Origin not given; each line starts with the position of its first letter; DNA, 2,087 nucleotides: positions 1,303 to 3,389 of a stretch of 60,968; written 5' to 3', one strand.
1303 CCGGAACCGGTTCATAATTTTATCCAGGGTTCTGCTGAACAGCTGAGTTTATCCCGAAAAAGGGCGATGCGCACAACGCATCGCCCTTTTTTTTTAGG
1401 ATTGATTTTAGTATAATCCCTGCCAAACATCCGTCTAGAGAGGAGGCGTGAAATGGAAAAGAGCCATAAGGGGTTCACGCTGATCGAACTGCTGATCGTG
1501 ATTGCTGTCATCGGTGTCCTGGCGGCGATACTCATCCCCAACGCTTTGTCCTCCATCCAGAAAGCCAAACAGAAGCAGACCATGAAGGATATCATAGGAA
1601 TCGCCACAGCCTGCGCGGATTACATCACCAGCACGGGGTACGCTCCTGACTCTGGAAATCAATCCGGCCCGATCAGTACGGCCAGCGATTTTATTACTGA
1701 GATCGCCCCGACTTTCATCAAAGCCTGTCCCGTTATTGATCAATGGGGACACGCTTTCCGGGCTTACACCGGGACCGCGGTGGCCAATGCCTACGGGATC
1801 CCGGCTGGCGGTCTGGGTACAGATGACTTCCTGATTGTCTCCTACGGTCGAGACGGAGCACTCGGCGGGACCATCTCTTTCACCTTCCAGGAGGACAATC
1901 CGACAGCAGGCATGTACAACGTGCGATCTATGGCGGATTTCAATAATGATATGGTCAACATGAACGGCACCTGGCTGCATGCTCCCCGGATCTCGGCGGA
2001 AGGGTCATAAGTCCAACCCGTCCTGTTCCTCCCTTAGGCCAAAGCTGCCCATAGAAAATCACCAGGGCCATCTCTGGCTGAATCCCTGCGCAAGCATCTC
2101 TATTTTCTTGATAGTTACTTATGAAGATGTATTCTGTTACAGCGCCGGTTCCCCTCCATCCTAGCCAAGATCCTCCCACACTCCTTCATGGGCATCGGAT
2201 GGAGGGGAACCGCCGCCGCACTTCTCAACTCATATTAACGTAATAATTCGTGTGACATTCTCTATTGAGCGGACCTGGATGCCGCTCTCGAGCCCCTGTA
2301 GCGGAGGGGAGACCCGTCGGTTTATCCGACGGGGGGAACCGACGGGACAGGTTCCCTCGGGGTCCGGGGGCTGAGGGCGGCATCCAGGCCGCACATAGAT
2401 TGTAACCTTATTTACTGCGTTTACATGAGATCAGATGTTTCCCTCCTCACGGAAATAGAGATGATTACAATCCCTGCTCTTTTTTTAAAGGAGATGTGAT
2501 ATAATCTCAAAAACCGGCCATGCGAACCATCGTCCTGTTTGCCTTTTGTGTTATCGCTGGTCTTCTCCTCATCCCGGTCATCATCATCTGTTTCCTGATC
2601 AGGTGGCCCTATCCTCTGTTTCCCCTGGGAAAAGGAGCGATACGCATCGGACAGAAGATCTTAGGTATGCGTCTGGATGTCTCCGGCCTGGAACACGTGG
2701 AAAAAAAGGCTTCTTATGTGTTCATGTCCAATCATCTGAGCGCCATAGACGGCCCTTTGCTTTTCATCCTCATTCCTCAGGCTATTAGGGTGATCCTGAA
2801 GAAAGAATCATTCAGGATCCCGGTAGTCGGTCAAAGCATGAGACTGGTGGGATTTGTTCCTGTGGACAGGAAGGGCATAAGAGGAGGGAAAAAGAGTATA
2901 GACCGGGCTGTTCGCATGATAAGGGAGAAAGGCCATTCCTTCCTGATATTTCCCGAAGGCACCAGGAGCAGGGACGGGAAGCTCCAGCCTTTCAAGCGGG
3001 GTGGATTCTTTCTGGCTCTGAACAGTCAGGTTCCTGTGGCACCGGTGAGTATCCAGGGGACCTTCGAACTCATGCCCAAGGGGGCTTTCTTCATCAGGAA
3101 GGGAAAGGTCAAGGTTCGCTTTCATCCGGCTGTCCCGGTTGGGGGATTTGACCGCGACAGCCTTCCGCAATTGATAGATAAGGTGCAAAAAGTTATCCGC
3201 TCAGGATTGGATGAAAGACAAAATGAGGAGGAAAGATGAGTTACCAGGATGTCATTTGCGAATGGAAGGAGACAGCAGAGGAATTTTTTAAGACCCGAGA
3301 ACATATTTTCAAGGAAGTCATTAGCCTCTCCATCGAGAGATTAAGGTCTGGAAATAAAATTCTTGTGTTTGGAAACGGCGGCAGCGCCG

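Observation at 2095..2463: Unclassified mosaic palindromic repeat family: six copies in 61 kb, all intergenic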

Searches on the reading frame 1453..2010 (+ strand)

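Call 48: search_protein_families(library=pfam, proteins=[window:1453-2010:+])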
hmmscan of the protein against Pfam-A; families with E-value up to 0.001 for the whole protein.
window:1453-2010:+ (185 aa): 1 family
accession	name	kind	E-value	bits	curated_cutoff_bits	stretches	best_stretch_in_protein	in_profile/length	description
PF07963.17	N_methyl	-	6.7e-09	35.4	21.2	1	4-27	3-26/27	Prokaryotic N-terminal methylation motif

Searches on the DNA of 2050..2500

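Call 46: search_rna_families(source=window, start=2050, end=2500, threshold=evalue, max_evalue=10)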
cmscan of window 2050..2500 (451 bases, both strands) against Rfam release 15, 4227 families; matches with E-value up to 10: 5.
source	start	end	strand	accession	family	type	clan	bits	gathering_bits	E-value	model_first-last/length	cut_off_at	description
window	2301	2361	+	RF03819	mir-Ro6-3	Gene; miRNA;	-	17.8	79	3.9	1-72/72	no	mir-Ro6-3 microRNA precursor family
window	2139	2219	-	RF03577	mir-9193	Gene; miRNA;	-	17.7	55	1.9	1-74/74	no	mir-9193 microRNA precursor family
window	2139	2219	+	RF03605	MIR4221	Gene; miRNA;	-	13.6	100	9.7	1-132/132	no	MIR4221 microRNA precursor family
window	2122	2287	-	RF00518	speF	Cis-reg; leader;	-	12.5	37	0.71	1-153/153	no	speF leader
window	2135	2223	-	RF00646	mir-204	Gene; miRNA;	-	12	48.4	5.7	1-89/89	no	mir-204 microRNA precursor family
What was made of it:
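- On Any Rfam RNA family: The best permissive hit on copy 1 has E=0.7 at 12.5 bits, against a gathering score of 37 (call 46).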

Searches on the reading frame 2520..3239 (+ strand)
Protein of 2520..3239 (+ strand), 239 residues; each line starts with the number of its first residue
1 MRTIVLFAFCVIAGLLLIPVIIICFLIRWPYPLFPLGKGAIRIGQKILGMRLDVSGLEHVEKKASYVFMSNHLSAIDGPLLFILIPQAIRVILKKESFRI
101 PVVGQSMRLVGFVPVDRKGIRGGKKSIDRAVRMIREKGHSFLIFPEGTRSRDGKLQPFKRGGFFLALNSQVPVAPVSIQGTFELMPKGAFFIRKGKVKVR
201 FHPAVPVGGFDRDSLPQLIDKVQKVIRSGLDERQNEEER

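Call 11: find_encoding_contigs(protein=window:2520-3239:+, flank=3000, max_places=4)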
Protein window:2520-3239:+ (239 aa): 7 contigs read that carry it; 4 places shown.
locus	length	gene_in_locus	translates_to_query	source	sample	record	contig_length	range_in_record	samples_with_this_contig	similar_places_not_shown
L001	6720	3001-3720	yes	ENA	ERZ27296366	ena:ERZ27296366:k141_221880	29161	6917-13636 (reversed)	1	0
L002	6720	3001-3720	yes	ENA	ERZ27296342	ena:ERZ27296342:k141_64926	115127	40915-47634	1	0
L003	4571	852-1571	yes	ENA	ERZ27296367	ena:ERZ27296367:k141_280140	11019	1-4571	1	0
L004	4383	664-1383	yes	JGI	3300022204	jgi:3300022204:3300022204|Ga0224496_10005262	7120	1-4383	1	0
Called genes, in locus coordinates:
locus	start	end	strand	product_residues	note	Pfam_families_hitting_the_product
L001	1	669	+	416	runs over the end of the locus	PF00072:Response_reg, PF00158:Sigma54_activat, PF01078:Mg_chelatase (faint), PF14532:Sigma54_activ_2, PF00004:AAA (faint), PF07728:AAA_5, PF25601:AAA_lid_14, PF02954:HTH_8 (weak)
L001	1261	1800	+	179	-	PF07963:N_methyl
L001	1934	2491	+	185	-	PF07963:N_methyl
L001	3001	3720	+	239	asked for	PF01553:Acyltransferase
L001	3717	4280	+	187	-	PF13580:SIS_2, PF01380:SIS (weak)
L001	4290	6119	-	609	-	PF01293:PEPCK_ATP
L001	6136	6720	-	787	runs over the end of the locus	PF00155:Aminotran_1_2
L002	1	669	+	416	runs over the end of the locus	PF00072:Response_reg, PF00158:Sigma54_activat, PF01078:Mg_chelatase (faint), PF14532:Sigma54_activ_2, PF00004:AAA (faint), PF07728:AAA_5, PF25601:AAA_lid_14, PF02954:HTH_8 (weak)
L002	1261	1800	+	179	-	PF07963:N_methyl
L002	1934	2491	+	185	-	PF07963:N_methyl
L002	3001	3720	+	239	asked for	PF01553:Acyltransferase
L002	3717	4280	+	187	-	PF13580:SIS_2, PF01380:SIS (weak)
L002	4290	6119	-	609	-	PF01293:PEPCK_ATP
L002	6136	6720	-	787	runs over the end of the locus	PF00155:Aminotran_1_2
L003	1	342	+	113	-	?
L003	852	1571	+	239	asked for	PF01553:Acyltransferase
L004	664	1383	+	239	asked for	PF01553:Acyltransferase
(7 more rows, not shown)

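Call 48: search_protein_families(library=pfam, proteins=[window:2520-3239:+])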
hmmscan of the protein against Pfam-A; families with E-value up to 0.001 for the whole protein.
window:2520-3239:+ (239 aa): 1 family
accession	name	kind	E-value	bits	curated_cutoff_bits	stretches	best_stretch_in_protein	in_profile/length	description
PF01553.26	Acyltransferase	-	1.7e-31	109.2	23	1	51-178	1-131/132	Acyltransferase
